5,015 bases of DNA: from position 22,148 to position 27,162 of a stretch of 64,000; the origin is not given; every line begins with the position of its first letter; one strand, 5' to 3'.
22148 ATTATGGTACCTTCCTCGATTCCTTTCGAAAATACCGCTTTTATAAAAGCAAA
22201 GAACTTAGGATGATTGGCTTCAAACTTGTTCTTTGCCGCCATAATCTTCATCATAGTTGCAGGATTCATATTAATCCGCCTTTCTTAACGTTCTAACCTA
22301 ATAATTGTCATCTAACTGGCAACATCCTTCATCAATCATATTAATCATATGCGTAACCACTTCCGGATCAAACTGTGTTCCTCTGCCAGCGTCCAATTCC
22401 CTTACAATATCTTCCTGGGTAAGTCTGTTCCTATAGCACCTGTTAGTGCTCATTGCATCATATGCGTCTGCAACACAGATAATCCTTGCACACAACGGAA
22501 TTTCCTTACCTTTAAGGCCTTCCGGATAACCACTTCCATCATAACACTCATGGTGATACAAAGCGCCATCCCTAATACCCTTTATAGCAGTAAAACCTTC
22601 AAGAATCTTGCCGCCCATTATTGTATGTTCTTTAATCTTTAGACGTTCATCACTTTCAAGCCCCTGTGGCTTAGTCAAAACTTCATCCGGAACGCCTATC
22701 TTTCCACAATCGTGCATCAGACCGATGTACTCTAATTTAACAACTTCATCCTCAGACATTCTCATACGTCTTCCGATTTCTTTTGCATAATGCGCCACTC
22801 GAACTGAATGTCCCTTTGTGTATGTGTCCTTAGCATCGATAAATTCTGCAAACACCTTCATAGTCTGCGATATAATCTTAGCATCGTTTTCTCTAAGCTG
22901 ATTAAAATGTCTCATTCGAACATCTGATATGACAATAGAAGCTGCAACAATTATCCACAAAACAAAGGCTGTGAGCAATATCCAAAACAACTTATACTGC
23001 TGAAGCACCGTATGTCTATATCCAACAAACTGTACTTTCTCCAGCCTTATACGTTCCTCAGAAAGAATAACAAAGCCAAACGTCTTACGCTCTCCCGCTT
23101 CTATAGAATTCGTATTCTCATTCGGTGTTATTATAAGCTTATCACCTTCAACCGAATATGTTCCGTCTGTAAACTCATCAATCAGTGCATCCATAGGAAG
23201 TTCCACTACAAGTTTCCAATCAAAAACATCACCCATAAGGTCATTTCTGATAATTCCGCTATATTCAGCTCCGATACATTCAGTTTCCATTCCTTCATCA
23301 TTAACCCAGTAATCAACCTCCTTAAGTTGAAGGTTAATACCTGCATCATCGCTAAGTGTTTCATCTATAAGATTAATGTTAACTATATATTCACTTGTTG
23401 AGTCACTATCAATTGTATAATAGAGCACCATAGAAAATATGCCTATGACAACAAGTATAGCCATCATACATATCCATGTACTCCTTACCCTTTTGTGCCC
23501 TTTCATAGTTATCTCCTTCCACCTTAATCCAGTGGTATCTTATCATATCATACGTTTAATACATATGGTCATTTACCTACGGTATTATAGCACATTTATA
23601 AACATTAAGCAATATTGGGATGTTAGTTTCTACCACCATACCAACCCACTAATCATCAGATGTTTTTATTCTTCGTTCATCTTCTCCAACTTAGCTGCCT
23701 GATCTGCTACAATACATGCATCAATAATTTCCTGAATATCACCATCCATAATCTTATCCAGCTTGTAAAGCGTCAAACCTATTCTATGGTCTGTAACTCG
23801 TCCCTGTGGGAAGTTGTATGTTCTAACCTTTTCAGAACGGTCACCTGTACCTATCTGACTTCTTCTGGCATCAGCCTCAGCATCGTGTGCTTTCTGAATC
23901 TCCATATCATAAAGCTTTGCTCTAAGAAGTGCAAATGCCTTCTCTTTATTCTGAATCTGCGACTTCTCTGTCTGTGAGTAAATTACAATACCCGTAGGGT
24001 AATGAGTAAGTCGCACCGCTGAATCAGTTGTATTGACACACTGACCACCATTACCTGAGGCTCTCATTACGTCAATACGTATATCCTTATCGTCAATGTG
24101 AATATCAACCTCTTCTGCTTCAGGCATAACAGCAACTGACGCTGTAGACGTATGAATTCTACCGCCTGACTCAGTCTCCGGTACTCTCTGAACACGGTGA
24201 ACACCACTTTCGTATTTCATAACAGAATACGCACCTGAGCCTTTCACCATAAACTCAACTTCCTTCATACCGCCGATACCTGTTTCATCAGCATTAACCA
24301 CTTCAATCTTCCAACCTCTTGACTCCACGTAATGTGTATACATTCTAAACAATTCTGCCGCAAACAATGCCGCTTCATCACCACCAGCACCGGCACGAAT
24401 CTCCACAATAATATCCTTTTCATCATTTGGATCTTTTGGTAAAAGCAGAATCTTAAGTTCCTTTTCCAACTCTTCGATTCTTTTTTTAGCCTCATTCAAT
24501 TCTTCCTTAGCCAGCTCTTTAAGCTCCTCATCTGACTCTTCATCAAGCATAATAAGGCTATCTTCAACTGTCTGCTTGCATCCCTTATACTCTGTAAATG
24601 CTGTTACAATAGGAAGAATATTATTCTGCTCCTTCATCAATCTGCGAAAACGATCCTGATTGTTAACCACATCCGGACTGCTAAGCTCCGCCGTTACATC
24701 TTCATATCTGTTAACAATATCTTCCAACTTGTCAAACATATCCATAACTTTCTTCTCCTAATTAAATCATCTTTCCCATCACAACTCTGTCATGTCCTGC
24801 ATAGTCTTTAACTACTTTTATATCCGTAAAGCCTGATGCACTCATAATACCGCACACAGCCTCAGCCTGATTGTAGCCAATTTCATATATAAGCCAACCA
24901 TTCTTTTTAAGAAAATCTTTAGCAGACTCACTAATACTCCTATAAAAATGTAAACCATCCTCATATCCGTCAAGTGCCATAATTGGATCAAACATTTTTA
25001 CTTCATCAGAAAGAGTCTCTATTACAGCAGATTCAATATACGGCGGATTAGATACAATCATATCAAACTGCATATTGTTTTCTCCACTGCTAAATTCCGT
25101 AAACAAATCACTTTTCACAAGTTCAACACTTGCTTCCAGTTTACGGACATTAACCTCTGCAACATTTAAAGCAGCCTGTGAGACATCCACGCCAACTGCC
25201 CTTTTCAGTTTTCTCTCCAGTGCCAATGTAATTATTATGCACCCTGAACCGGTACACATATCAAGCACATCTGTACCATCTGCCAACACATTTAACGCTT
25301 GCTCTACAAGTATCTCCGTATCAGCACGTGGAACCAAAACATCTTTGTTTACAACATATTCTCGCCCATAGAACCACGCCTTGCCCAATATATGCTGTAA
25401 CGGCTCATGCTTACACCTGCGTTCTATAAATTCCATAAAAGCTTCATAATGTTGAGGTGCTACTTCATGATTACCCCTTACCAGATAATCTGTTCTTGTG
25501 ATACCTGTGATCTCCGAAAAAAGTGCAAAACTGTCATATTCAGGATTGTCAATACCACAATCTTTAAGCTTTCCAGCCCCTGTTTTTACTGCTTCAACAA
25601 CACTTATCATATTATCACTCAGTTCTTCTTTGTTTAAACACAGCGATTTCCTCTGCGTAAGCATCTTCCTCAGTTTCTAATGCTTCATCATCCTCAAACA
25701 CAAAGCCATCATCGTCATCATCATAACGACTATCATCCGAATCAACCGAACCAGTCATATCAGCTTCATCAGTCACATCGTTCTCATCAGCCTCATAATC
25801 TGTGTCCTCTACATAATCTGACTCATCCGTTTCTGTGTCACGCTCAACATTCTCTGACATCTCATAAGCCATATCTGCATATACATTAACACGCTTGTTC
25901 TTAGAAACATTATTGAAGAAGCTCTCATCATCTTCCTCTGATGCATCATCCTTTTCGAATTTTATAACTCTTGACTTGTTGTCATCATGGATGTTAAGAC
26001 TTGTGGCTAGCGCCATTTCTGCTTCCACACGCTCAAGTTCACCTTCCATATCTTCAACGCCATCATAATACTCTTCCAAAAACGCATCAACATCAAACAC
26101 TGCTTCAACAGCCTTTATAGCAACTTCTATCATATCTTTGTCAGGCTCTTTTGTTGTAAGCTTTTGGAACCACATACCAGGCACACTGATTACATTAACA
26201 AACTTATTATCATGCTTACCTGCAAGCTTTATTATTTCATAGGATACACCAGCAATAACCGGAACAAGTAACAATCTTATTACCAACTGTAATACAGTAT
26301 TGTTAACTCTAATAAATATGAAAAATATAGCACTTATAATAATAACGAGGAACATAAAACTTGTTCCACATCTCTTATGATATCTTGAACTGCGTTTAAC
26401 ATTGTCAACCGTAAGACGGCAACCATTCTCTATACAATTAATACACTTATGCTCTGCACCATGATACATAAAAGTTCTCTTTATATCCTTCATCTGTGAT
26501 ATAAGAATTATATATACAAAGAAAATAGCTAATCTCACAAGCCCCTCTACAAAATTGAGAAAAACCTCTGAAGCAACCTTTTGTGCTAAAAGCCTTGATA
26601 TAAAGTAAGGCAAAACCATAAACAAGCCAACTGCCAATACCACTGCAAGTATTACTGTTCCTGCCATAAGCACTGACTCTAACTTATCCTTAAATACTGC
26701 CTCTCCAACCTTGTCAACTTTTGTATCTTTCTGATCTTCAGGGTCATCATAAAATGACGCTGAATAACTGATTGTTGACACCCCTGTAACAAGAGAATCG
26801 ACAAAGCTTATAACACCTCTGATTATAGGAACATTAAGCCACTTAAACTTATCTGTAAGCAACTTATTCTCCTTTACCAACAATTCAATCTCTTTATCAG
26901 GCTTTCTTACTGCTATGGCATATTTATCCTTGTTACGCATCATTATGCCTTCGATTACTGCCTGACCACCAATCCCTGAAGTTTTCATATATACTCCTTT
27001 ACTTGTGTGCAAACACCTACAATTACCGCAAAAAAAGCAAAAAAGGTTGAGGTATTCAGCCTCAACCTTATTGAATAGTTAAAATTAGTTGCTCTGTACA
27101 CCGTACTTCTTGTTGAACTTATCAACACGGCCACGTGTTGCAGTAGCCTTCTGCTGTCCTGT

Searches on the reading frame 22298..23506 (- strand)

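Call 68: search_protein_families(library=pfam, proteins=[window:22298-23506:-], max_evalue=0.00001)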
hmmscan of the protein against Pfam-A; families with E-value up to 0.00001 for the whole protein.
window:22298-23506:- (402 aa): 2 families
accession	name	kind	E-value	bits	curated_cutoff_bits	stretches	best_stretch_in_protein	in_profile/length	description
PF13487.12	HD_5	-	3.9e-34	118.3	27.2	1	217-383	1-170/170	HD domain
PF01966.28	HD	-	4.4e-19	69.3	22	1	232-352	3-116/116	HD domain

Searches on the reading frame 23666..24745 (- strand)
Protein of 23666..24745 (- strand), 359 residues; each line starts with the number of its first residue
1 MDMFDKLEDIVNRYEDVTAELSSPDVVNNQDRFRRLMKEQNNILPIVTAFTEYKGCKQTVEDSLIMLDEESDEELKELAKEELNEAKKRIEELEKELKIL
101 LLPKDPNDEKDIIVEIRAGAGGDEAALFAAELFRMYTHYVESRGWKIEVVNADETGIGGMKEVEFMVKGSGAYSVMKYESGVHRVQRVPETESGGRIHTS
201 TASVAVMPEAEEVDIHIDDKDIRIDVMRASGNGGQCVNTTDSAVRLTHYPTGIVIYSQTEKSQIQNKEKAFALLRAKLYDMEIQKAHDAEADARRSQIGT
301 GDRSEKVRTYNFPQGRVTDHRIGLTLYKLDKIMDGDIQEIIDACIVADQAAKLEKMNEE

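Call 74: search_protein_families(library=pfam, proteins=[window:23666-24745:-], max_evalue=0.00001)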
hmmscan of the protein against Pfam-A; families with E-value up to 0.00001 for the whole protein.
window:23666-24745:- (359 aa): 2 families
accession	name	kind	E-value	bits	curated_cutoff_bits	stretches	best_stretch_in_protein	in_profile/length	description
PF03462.23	PCRF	-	3e-77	259.3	24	1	11-204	2-194/194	PCRF domain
PF00472.26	RF-1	-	4.3e-42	143.2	35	1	211-321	1-116/116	RF-1 domain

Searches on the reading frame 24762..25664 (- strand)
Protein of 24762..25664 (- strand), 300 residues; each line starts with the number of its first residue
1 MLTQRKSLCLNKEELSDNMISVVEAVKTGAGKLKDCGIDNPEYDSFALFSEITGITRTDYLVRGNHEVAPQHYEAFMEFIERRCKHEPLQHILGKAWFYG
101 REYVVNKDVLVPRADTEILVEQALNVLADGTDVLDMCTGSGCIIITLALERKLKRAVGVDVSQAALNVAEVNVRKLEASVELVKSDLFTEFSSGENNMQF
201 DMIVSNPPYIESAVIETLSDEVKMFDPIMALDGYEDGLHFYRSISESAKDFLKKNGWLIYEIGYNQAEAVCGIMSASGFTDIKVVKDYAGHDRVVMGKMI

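Call 74: search_protein_families(library=pfam, proteins=[window:24762-25664:-], max_evalue=0.00001)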
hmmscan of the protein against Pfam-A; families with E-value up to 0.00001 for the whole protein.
window:24762-25664:- (300 aa): 9 families
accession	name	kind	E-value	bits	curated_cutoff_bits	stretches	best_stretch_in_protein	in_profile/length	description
PF17827.6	PrmC_N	-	1.9e-20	73.6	23.4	1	24-94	1-71/71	PrmC N-terminal domain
PF05175.20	MTS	-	2.3e-12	47.3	23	1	117-213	21-112/170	Methyltransferase small domain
PF03602.21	Cons_hypoth95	-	5.5e-11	42.9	24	1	129-222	41-136/182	Conserved hypothetical protein 95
PF13847.12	Methyltransf_31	-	1.4e-09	38.3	27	1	129-260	3-109/145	Methyltransferase domain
PF13649.12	Methyltransf_25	-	6.5e-08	33.6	27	1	133-213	1-80/97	Methyltransferase domain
PF06325.19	PrmA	-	2.1e-07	31.2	22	1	125-222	157-246/296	Ribosomal protein L11 methyltransferase (PrmA)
PF07669.17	Eco57I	-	4.6e-07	30.5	25.3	1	177-260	53-132/171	Eco57I restriction-modification methylase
PF01170.24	UPF0020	-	3.6e-06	27.3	22.3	0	151-212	75-134/197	RMKL-like, methyltransferase domain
PF02384.22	N6_Mtase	-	3.6e-06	27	20.4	1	117-212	36-138/311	N-6 DNA Methylase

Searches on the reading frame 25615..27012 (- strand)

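Call 74: search_protein_families(library=pfam, proteins=[window:25615-27012:-], max_evalue=0.00001)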
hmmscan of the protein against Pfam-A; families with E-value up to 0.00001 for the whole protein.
window:25615-27012:- (465 aa): 1 family
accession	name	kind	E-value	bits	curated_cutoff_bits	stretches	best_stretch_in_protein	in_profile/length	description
PF07136.16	DUF1385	-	3e-94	315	22.1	1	61-307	1-226/227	Protein of unknown function (DUF1385)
